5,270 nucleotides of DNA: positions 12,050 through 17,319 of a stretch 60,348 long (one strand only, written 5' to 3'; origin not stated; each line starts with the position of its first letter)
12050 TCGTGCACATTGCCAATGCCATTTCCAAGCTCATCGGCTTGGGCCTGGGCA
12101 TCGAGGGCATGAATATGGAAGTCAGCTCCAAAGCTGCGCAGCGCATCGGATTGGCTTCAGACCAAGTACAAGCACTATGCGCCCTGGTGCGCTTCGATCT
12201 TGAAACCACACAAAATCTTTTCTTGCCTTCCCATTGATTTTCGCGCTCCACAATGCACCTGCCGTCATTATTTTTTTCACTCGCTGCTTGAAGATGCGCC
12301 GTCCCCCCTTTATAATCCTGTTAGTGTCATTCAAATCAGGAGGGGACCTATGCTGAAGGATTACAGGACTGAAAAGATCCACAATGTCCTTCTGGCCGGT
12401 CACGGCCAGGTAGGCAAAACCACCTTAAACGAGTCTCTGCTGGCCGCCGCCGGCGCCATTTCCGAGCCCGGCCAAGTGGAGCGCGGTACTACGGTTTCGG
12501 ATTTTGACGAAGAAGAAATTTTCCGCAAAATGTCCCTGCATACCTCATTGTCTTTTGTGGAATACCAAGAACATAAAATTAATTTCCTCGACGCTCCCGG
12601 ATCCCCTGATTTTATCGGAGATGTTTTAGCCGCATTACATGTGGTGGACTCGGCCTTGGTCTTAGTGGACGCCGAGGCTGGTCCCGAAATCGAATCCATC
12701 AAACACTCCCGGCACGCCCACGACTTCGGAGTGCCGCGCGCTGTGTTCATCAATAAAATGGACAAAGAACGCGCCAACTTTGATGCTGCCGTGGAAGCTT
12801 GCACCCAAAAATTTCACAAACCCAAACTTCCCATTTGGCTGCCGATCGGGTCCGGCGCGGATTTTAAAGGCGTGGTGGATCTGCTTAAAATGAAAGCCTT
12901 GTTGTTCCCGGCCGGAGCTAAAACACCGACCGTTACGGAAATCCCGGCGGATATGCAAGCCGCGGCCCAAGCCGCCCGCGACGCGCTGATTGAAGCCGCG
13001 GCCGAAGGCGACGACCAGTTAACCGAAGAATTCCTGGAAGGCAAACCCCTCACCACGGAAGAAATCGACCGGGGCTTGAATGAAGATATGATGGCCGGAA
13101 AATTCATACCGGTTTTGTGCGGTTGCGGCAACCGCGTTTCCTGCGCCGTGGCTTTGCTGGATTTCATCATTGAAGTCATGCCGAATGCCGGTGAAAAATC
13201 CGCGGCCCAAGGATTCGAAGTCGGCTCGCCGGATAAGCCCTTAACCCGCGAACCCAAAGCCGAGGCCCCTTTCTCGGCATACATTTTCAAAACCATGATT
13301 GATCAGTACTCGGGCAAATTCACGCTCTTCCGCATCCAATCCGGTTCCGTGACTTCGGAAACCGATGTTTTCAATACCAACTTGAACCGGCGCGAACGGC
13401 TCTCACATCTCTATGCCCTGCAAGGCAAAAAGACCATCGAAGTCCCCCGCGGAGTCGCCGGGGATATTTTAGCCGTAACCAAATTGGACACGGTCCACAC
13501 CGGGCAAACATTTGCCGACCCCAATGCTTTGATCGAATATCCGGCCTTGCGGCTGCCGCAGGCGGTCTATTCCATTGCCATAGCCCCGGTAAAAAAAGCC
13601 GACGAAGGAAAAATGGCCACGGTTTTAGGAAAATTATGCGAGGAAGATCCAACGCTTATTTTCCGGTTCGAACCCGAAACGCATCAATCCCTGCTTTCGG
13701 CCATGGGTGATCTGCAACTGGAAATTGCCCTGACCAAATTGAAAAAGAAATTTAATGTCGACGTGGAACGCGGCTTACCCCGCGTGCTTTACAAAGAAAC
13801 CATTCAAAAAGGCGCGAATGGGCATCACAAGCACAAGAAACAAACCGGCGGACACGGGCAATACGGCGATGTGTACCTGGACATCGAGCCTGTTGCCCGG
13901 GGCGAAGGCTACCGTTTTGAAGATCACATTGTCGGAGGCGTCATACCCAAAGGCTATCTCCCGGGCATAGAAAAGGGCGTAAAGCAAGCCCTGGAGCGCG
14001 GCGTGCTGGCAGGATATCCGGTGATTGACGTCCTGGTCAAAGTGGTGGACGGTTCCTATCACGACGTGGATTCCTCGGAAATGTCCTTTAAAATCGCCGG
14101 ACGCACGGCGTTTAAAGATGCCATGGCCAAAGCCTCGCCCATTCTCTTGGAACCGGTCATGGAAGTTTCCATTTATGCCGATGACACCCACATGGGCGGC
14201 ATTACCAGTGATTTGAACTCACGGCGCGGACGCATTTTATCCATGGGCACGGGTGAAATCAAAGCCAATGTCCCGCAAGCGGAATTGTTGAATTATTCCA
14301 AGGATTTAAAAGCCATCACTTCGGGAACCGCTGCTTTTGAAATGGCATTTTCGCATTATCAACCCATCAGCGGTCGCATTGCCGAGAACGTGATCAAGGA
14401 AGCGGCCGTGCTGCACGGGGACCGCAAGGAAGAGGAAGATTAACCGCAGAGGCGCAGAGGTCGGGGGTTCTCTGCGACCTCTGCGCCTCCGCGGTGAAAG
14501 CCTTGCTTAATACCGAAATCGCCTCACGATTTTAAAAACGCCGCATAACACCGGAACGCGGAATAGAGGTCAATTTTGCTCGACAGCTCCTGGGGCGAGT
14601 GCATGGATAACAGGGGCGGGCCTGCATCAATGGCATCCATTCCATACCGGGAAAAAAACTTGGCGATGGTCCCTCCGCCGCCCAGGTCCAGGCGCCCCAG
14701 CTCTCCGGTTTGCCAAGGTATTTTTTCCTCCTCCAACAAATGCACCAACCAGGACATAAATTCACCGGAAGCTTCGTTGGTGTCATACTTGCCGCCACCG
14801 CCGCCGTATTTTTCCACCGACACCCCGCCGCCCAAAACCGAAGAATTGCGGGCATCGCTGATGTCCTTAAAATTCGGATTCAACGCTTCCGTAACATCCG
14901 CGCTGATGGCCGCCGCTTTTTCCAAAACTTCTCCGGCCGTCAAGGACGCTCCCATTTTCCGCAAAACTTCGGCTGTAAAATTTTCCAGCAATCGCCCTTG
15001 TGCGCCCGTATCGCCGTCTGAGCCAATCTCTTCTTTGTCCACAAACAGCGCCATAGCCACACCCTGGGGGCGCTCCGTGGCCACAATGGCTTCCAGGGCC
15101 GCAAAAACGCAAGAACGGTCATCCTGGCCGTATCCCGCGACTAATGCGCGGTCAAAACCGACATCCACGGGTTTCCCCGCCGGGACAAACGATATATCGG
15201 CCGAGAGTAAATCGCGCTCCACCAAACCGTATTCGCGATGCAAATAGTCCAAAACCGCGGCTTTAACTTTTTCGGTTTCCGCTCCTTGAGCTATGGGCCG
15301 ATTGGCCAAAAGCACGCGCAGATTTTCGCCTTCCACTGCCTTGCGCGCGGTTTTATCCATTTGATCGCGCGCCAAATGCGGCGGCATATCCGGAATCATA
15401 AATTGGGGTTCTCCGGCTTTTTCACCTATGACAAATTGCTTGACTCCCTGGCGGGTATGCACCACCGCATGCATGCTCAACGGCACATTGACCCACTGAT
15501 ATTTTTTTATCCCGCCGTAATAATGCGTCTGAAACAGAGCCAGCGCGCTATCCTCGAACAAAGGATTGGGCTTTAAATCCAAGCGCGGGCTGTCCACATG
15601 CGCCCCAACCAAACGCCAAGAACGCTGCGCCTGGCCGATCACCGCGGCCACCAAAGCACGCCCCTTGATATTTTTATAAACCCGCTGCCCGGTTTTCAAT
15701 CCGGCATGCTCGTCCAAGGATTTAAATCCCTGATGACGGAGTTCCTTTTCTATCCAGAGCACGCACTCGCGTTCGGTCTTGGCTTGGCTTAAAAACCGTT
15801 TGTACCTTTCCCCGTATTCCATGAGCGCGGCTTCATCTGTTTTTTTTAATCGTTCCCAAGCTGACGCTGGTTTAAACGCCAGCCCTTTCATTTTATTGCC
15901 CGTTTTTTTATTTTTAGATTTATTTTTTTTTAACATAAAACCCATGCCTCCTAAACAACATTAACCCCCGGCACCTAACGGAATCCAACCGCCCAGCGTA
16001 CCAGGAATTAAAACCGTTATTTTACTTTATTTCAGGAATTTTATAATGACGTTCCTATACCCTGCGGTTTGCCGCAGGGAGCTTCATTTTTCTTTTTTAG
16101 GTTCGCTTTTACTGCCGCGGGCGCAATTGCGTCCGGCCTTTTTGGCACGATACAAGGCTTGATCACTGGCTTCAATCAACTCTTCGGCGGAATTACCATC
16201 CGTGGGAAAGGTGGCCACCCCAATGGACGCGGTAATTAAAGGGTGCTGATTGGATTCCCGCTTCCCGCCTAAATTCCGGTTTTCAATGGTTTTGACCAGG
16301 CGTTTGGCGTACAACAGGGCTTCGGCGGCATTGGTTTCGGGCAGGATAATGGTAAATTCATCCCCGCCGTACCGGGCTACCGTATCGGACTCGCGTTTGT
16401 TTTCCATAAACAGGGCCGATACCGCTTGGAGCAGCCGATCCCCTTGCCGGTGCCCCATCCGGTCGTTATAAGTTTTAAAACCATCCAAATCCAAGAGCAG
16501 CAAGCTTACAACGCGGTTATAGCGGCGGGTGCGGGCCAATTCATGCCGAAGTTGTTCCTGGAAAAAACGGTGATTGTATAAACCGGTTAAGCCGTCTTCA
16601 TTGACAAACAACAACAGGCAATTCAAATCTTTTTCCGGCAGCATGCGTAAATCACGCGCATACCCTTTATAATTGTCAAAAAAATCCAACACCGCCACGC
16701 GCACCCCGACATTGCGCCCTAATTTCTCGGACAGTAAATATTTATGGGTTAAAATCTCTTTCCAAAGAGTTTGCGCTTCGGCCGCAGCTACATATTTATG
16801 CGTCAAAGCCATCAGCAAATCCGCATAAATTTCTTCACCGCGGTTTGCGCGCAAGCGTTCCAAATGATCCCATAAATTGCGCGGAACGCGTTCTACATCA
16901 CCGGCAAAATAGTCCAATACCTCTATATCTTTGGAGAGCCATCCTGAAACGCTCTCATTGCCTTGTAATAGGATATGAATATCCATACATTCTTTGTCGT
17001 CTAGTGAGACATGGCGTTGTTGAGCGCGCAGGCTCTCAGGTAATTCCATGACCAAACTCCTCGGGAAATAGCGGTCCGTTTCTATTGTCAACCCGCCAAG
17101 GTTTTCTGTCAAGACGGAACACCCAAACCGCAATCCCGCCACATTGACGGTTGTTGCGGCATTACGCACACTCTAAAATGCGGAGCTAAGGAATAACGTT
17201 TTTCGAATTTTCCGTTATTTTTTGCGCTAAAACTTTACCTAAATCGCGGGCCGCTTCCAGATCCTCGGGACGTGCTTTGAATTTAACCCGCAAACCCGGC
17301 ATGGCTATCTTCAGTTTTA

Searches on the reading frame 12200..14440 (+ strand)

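Call 39: search_protein_families(library=pfam, proteins=[window:12200-14440:+], max_evalue=0.001)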
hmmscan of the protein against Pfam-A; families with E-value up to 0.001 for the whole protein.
window:12200-14440:+ (747 aa): 7 families
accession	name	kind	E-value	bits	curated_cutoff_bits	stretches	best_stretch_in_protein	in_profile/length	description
PF03764.24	EFG_IV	-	7.6e-44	148.8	24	1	527-646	1-121/121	Elongation factor G, domain IV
PF00009.33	GTP_EFTU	-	7.4e-37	127.2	26.5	1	59-328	2-187/188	Elongation factor Tu GTP binding domain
PF14492.12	EFG_III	-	2.8e-24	85.4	27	1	452-523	1-72/75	Elongation Factor G, domain III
PF00679.30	EFG_C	-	2e-22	79.5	27.9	1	649-730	2-88/89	Elongation factor G C-terminus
PF22042.2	EF-G_D2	-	2.9e-13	50.2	27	1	357-439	1-82/84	Elongation factor G domain 2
PF03144.31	GTP_EFTU_D2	-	1.5e-07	32.2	30.3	1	372-438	1-72/73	Elongation factor Tu domain 2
PF16658.11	RF3_C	-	0.00032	21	40.1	1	471-524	25-78/132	Class II release factor RF3, C-terminal domain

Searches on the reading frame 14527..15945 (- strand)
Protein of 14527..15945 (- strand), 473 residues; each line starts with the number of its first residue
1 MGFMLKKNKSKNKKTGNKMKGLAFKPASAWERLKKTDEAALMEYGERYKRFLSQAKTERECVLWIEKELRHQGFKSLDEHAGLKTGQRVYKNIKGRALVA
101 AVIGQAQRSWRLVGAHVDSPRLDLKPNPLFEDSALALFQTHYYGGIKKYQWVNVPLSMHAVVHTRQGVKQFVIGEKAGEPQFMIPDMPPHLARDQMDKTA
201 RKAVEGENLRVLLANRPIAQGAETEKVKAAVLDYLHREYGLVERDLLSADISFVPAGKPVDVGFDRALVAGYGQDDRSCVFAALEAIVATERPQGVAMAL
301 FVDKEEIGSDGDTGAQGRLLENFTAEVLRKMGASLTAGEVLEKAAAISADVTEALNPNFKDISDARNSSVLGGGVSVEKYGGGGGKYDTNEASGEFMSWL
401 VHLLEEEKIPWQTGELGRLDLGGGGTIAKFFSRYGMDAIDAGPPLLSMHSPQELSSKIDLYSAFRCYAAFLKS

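Call 39: search_protein_families(library=pfam, proteins=[window:14527-15945:-], max_evalue=0.001)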
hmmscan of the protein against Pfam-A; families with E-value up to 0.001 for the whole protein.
window:14527-15945:- (473 aa): 2 families
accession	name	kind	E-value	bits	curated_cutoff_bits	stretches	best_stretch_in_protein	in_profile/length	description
PF02127.20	Peptidase_M18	-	2.2e-80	271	24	1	51-470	1-431/432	Aminopeptidase I zinc metalloprotease (M18)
PF05343.19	Peptidase_M42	-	7.8e-05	22.3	23.2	0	334-463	173-289/292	M42 glutamyl aminopeptidase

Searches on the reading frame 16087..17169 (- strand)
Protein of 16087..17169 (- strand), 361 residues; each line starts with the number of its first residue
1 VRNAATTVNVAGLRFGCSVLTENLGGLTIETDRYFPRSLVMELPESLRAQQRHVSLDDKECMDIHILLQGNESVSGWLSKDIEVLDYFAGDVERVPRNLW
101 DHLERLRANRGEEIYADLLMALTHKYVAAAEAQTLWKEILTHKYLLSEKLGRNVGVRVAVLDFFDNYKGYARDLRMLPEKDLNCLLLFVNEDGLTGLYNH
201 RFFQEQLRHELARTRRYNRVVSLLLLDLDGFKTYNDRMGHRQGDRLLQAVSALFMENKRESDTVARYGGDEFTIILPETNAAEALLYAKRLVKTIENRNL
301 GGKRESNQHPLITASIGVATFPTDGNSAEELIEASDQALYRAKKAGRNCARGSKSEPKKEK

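Call 39: search_protein_families(library=pfam, proteins=[window:16087-17169:-], max_evalue=0.001)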
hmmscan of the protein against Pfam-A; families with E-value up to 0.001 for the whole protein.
window:16087-17169:- (361 aa): 2 families
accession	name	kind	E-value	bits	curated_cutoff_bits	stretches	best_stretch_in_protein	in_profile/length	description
PF00990.26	GGDEF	-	2.3e-47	161.2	23.8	1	191-348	3-160/161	Diguanylate cyclase, GGDEF domain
PF13224.11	DUF4032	-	4.8e-06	27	23.8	1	113-166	108-161/163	Domain of unknown function (DUF4032)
